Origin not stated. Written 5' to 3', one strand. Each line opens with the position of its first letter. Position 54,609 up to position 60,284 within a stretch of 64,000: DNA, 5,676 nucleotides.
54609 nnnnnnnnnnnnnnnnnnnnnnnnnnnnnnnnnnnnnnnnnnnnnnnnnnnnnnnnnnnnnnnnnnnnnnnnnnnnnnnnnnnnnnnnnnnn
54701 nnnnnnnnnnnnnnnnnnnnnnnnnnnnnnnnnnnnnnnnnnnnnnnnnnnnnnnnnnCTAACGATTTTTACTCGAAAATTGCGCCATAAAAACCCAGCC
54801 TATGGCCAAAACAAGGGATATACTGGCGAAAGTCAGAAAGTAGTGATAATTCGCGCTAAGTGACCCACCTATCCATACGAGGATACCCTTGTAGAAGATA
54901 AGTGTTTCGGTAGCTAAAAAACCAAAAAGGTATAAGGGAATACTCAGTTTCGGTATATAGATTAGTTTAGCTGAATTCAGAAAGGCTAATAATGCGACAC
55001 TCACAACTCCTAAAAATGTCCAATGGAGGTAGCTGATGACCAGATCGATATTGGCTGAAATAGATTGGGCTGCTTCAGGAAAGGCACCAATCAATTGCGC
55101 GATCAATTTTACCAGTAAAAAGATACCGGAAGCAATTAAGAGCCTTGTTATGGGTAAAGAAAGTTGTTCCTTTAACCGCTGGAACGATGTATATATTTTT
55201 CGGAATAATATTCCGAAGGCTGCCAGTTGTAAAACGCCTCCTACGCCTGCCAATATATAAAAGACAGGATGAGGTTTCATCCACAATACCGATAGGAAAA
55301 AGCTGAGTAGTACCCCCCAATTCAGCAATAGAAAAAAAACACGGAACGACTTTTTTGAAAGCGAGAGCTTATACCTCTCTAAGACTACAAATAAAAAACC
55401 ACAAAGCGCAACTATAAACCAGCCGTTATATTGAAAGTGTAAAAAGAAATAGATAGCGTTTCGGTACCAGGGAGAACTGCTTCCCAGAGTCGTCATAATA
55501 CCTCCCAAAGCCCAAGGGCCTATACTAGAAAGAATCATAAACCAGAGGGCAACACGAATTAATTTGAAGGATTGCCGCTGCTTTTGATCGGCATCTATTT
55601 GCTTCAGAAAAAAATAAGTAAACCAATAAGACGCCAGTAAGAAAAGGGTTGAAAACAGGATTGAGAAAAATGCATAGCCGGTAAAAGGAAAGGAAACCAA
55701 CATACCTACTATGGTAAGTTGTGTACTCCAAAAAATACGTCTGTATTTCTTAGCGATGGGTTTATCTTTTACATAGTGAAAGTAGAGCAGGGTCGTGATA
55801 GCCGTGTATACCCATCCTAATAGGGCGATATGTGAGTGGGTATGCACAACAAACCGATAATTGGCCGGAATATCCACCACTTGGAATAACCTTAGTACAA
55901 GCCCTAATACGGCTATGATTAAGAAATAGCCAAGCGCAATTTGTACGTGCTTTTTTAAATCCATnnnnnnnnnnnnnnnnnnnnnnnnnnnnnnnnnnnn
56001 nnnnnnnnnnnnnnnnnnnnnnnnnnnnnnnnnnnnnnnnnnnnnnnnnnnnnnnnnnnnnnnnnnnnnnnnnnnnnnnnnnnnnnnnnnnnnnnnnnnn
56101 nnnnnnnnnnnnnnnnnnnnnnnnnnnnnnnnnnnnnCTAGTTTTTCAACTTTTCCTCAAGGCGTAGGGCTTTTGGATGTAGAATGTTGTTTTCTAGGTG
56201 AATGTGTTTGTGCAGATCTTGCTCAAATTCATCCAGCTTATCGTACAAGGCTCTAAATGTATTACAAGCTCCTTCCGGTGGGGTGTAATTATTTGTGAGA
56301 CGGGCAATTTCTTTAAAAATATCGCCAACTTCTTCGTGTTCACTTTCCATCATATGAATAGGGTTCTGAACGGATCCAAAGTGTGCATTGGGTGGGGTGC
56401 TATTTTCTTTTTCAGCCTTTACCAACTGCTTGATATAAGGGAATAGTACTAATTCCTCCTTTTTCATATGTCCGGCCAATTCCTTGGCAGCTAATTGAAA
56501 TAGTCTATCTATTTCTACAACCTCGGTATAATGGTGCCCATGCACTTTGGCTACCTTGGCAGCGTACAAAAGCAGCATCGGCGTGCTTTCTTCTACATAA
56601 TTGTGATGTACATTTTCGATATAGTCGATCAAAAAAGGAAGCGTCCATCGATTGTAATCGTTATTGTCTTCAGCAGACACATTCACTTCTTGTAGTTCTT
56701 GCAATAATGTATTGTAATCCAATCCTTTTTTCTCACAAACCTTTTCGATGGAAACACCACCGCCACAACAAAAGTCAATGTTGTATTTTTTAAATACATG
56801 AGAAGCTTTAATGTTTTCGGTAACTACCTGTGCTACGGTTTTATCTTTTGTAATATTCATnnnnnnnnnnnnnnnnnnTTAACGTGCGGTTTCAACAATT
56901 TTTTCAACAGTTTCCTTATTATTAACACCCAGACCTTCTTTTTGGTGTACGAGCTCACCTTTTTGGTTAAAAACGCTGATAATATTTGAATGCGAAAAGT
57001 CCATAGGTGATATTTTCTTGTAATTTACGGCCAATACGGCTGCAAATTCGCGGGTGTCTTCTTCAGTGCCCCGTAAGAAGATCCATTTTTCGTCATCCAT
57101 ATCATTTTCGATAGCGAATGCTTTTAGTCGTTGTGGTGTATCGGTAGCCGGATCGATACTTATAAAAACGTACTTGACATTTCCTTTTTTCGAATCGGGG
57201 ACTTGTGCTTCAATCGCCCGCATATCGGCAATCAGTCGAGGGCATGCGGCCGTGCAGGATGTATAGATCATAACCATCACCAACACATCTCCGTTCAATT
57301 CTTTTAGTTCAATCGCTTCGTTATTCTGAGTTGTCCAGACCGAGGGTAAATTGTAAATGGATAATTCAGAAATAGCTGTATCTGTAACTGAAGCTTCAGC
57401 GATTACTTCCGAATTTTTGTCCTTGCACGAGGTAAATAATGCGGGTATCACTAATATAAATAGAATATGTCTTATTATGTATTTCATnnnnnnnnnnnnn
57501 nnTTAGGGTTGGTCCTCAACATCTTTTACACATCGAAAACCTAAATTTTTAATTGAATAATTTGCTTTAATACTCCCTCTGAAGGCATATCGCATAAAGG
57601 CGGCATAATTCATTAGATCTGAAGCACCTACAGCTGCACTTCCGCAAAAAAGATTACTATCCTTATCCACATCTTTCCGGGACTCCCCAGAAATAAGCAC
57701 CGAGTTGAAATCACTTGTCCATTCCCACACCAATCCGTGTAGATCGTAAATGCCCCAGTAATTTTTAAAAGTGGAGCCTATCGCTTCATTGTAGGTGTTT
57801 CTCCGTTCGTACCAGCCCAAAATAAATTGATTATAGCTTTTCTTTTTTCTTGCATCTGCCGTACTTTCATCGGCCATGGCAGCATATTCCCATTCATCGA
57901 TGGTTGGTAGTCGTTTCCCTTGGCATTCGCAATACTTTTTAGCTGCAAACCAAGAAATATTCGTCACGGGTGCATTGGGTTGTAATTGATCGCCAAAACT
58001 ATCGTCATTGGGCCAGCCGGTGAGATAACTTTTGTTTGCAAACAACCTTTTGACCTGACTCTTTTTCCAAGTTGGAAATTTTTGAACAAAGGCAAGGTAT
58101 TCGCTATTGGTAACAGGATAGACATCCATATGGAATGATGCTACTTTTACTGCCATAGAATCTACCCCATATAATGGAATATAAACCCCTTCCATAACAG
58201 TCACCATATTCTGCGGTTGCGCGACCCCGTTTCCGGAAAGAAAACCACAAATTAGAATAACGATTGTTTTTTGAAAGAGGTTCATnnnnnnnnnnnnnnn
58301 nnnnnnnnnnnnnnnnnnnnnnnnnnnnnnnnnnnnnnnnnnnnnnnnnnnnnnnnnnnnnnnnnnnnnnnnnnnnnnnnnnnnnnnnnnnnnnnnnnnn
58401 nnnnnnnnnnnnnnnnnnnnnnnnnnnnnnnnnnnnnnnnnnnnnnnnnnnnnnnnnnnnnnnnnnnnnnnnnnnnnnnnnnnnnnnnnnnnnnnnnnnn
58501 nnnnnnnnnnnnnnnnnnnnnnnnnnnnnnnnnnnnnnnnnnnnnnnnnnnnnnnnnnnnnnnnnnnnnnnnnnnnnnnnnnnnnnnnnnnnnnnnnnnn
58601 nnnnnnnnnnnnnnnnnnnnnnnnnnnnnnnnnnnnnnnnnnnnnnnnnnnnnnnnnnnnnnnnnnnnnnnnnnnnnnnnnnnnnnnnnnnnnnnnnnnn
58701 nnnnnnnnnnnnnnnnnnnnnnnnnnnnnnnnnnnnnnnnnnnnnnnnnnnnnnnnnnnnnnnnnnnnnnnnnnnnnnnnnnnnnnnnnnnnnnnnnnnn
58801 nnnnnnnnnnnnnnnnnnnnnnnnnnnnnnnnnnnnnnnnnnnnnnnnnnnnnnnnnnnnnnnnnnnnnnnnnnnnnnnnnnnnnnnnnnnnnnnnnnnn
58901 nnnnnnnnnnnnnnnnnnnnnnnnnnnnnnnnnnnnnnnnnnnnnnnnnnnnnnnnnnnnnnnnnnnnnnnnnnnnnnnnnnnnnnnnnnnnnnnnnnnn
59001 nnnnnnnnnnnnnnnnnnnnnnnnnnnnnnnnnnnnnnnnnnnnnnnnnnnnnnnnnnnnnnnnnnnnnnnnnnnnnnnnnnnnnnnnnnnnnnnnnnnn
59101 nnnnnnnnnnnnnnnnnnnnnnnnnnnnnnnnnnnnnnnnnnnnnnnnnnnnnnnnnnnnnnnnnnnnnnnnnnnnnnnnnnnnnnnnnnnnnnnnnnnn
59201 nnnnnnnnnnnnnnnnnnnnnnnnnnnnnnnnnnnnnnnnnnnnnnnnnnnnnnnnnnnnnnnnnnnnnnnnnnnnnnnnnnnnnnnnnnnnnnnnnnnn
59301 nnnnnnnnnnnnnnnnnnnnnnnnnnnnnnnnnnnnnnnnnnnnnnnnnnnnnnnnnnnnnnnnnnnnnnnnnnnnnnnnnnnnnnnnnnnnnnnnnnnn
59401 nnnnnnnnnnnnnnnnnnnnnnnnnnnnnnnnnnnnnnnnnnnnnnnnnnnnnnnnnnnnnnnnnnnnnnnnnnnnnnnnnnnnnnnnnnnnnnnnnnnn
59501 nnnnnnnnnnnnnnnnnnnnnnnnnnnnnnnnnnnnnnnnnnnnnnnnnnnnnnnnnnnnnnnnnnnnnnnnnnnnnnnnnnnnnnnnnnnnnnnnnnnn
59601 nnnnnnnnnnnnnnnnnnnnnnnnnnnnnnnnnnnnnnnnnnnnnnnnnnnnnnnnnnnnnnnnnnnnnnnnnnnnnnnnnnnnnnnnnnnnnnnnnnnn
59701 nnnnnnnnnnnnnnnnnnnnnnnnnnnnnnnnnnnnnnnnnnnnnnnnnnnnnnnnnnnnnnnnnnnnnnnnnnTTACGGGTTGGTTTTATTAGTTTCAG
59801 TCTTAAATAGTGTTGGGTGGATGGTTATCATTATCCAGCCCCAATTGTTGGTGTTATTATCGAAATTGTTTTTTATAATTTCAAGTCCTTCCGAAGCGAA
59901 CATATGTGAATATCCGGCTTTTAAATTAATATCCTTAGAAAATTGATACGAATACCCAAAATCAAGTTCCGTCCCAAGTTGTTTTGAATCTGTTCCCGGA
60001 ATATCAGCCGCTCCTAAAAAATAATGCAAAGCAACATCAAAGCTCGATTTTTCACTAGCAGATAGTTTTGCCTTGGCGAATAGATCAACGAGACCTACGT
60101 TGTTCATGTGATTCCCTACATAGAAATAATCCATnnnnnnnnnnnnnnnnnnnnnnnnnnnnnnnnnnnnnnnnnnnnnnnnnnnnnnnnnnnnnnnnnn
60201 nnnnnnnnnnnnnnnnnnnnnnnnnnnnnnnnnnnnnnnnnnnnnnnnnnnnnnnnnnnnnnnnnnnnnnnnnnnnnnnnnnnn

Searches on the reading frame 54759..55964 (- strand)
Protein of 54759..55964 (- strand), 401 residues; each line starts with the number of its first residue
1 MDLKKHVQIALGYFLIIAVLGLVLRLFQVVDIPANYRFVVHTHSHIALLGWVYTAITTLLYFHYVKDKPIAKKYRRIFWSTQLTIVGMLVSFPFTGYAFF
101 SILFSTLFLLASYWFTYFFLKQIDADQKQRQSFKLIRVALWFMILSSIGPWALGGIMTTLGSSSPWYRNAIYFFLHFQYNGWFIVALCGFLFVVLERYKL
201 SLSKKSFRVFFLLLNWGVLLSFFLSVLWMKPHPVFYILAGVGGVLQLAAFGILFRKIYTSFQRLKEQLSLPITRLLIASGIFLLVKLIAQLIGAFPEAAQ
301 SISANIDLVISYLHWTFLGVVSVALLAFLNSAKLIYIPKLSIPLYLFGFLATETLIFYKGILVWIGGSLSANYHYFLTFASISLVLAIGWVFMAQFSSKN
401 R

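Call 3: search_protein_families(library=pfam, proteins=[window:54759-55964:-], max_evalue=0.01)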
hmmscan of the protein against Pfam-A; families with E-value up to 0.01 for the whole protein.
window:54759-55964:- (401 aa): 0 families

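Call 4: search_protein_families(library=ncbifam, proteins=[window:54759-55964:-], max_evalue=0.01)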
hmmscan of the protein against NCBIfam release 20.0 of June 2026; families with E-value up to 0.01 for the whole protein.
window:54759-55964:- (401 aa): 0 families

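Call 68: search_protein_families(library=pfam, proteins=[window:54759-55964:-], max_evalue=10)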
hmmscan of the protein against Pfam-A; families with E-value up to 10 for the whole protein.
window:54759-55964:- (401 aa): 4 families
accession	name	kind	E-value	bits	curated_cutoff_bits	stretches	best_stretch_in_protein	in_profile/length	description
PF18786.7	Importin_rep_2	-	0.19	12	26.9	1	16-34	7-25/44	Importin 13 repeat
PF11238.13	DUF3039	-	0.3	11.3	22.7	1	180-195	22-37/56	Protein of unknown function (DUF3039)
PF04420.19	CHD5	-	0.44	10.8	29.3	1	300-352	89-141/159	CHD5-like protein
PF24396.1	DUF7541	-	4.7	7.5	28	1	14-68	36-90/120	Family of unknown function (DUF7541)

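Call 69: search_solved_structures(query=window:54759-55964:-, max_evalue=10)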
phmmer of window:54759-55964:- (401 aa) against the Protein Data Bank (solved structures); distinct sequences matched with E-value up to 10: 0.

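Call 77: find_homologous_proteins(query=window:54759-55964:-, max_evalue=0.00001)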
Query window:54759-55964:- (401 aa): 1699 proteins with E <= 0.00001 among 8000 candidates; the best 120 are listed.
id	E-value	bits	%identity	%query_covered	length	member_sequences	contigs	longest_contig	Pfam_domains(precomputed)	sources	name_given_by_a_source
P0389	8.7e-249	844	98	100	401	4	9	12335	-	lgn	-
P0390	2.3e-186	638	74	100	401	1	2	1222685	-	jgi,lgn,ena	jgi:hypothetical protein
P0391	7.5e-171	587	68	99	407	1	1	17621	-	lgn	-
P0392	5.2e-167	575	67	100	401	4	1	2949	-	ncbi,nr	ncbi:MAG: hypothetical protein OQJ83_13160 [Altibacter sp.]|nr:hypothetical protein [Altibacter sp.]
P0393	1.1e-166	574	67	99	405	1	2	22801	-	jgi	jgi:hypothetical protein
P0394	7.7e-165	568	65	99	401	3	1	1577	-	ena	-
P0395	4.7e-155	535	62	100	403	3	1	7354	-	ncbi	-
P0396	4.3e-154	532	62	100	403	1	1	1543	-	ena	-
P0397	2.1e-152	527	62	100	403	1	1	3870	-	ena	-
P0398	6.2e-146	505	59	100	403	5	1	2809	-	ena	-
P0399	9.4e-145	501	60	100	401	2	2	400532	-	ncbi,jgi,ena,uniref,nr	ncbi:MAG: hypothetical protein CL605_09200 [Altibacter sp.]|uniref:hypothetical protein n=1 Tax=Alti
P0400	1.5e-144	501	58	100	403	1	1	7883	-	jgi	-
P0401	4.2e-144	499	60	100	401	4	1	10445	-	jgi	-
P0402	5.3e-144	499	58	100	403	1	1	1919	-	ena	-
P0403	1.2e-143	498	60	99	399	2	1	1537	-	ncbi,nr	ncbi:MAG: hypothetical protein KAJ28_12605, partial [Flavobacteriaceae bacterium]|nr:hypothetical pr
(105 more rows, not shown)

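Call 85: predict_structure(alignment_id=A4)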
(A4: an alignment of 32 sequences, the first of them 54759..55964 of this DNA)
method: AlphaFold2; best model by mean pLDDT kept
length: 401 residues; sequences in the alignment: 32
mean_pLDDT: 90.8   pTM: 0.91
mean pLDDT of the five models: 90.8, 89.4, 88.7, 88.7, 88.2
residues with pLDDT >= 90: 287; 70-90: 103; 50-70: 10; < 50: 1
segments of 3 or more residues with pLDDT < 50: none
pLDDT, mean of each block of 10 residues (from residue 1): 91 96 91 83 84 96 93 91 88 68 83 94 94 98 90 79 80 89 97 95 96 98 86 93 97 95 91 95 95 89 85 93 97 94 96 94 89 94 96 82 48
secondary structure, 60 per line:
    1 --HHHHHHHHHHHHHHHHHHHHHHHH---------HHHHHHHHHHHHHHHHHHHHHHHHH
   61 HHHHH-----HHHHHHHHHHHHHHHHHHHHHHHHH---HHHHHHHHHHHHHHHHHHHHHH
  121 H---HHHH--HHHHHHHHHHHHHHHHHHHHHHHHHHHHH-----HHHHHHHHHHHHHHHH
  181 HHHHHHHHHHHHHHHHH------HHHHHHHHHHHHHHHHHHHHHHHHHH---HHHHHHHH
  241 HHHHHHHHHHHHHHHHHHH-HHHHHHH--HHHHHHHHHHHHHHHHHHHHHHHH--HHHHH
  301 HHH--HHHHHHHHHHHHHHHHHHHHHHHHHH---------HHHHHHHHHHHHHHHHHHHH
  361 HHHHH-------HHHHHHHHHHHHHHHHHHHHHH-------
elements in order: H3-26 H36-65 H71-95 H99-121 H125-128 H131-159 H165-197 H204-229 H233-259 H261-267 H270-293 H296-303 H306-331 H341-365 H373-394

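Call 89: fold_search(model_id=the predicted structure, library=pdb)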
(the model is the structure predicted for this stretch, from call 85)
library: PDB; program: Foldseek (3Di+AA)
matches with E <= 10: 446; with E <= 0.001: 16
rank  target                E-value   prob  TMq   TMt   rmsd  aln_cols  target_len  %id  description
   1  3mk7_D                1.2e-06  1.00  0.72  0.64   5.5       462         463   14  The structure of CBB3 cytochrome oxidase (released 2010-08-04)
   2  3mk7_A                1.3e-06  1.00  0.74  0.65   5.1       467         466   14  The structure of CBB3 cytochrome oxidase (released 2010-08-04)
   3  8smr_E                2.2e-06  1.00  0.70  0.61   5.5       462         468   15  cytochrome bc1-cbb3 supercomplex from Pseudomonas aeruginosa (released 2023-10-11)
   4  3mk7_G                2.5e-06  1.00  0.72  0.63   5.5       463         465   14  The structure of CBB3 cytochrome oxidase (released 2010-08-04)
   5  4xyd_A                1.1e-05  1.00  0.78  0.71   4.5       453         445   13  Nitric oxide reductase from Roseobacter denitrificans (RdNOR) (released 2016-05-25)
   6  6xkw_n                1.2e-05  1.00  0.71  0.62   5.7       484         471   14  R. capsulatus CIII2CIV bipartite super-complex (SC-2A) with CcoH/cy (released 2020-12-30)
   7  9g83_t                1.4e-05  1.00  0.71  0.62   5.8       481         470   13  Respiratory supercomplex CI1-CIII2-CIV2-(cbb3)1 from alphaproteobacterium (released 2026-02-04)
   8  9g6b_A                2.5e-05  1.00  0.73  0.64   5.2       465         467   15  cbb3-2 NOH complex (released 2026-01-28)
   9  7q21_D                1.1e-04  1.00  0.71  0.52   5.8       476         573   13  III2-IV2 respiratory supercomplex from Corynebacterium glutamicum (released 2022-02-02)
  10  9gy6_F                1.5e-04  1.00  0.70  0.54   5.7       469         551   12  Mycobacterial cytochrome bc1:aa3 with inhibitor (released 2025-04-09)
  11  3ayf                  1.9e-04  1.00  0.70  0.40   5.5       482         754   14  Crystal structure of nitric oxide reductase (released 2012-01-25)
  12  4g71_A                2.8e-04  1.00  0.67  0.51   6.5       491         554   12  Structure of Recombinant Cytochrome ba3 Oxidase mutant V236N from Thermus thermophilus (released 2013-07-24)
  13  8ovc_L                5.1e-04  1.00  0.67  0.52   6.6       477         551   12  Respiratory supercomplex (III2-IV2) from Mycobacterium smegmatis (released 2024-07-17)
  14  9fq8_4Q               5.3e-04  1.00  0.65  0.58   6.9       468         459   14  Perkinsus marinus Respiratory complex CIV (released 2025-06-25)
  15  8b6h_DA               6.6e-04  1.00  0.55  0.35   5.4       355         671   12  Cryo-EM structure of cytochrome c oxidase dimer (complex IV) from respiratory supercomplex of Tetrahymena thermophila (released 2023-03-29)
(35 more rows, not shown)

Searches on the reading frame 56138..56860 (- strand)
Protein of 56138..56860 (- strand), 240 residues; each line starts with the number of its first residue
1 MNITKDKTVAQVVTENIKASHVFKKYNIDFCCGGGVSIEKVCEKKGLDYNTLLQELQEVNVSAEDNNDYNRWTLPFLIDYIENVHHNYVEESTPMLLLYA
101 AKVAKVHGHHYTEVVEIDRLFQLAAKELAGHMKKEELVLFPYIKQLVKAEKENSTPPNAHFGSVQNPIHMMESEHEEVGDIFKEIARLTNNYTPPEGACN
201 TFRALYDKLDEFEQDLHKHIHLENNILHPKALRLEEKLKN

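Call 35: search_protein_families(library=pfam, proteins=[window:56138-56860:-], max_evalue=0.001)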
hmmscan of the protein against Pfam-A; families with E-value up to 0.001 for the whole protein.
window:56138-56860:- (240 aa): 3 families
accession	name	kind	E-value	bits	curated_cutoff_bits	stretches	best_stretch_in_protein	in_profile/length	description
PF04405.19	ScdA_N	-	5.9e-22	77.5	32.5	1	6-59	2-55/56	Domain of Unknown function (DUF542)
PF01814.28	Hemerythrin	-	3e-17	63.7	25.3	1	85-231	9-127/127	Hemerythrin HHE cation binding domain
PF08984.16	DUF1858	-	0.00069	20.1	32.2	0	3-52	1-58/59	Domain of unknown function (DUF1858)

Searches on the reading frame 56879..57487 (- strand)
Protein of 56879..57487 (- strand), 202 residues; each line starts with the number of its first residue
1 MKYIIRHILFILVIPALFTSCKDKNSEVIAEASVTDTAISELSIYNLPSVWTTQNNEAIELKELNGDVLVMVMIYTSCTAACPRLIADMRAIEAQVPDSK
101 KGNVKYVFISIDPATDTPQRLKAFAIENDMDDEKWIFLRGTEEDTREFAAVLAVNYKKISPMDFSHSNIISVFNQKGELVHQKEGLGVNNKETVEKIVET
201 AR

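Call 35: search_protein_families(library=pfam, proteins=[window:56879-57487:-], max_evalue=0.001)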
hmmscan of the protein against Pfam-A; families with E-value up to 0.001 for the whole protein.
window:56879-57487:- (202 aa): 2 families
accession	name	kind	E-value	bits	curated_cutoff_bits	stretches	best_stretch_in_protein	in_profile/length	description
PF02630.20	SCO1-SenC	-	1.7e-19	70.6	22.8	1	52-178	7-133/134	SCO1/SenC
PF00578.27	AhpC-TSA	-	6.6e-05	23.3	26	1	53-127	12-79/124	AhpC/TSA family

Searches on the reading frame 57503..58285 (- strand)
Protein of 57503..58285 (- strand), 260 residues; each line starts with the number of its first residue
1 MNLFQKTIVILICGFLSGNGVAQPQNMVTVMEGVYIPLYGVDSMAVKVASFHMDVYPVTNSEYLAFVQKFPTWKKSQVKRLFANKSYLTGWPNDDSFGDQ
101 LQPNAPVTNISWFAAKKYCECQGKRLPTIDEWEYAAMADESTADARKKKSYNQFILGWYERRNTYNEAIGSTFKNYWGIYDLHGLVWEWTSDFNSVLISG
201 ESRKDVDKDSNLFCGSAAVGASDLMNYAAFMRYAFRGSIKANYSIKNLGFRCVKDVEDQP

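Call 35: search_protein_families(library=pfam, proteins=[window:57503-58285:-], max_evalue=0.001)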
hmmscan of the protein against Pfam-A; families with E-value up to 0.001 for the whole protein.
window:57503-58285:- (260 aa): 1 family
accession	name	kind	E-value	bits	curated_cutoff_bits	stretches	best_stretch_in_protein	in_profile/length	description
PF03781.23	FGE-sulfatase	-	2.2e-36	126.2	23.3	1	45-254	31-255/255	Sulfatase-modifying factor enzyme 1-like domain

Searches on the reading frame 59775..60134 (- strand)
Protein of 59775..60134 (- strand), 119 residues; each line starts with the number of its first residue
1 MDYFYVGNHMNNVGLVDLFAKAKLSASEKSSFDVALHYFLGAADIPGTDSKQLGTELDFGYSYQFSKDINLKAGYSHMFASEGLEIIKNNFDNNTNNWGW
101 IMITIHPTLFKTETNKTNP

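Call 35: search_protein_families(library=pfam, proteins=[window:59775-60134:-], max_evalue=0.001)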
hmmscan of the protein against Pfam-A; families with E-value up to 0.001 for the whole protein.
window:59775-60134:- (119 aa): 0 families

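Call 68: search_protein_families(library=pfam, proteins=[window:59775-60134:-], max_evalue=10)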
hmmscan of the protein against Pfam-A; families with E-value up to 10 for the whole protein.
window:59775-60134:- (119 aa): 4 families
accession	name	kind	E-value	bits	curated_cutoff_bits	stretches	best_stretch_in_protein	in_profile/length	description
PF07642.17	BBP2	-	0.017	14.8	26.2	1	22-103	174-246/339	Putative beta-barrel porin-2, OmpL-like. bbp2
PF13505.12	OMP_b-brl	-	0.025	15.2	28.7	1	5-95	90-166/175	Outer membrane protein beta-barrel domain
PF13372.12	Alginate_exp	-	0.027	13.7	25.2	1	29-81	332-378/395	Alginate export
PF10677.15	DUF2490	-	0.12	12.5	29.8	1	56-95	38-70/186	Protein of unknown function (DUF2490)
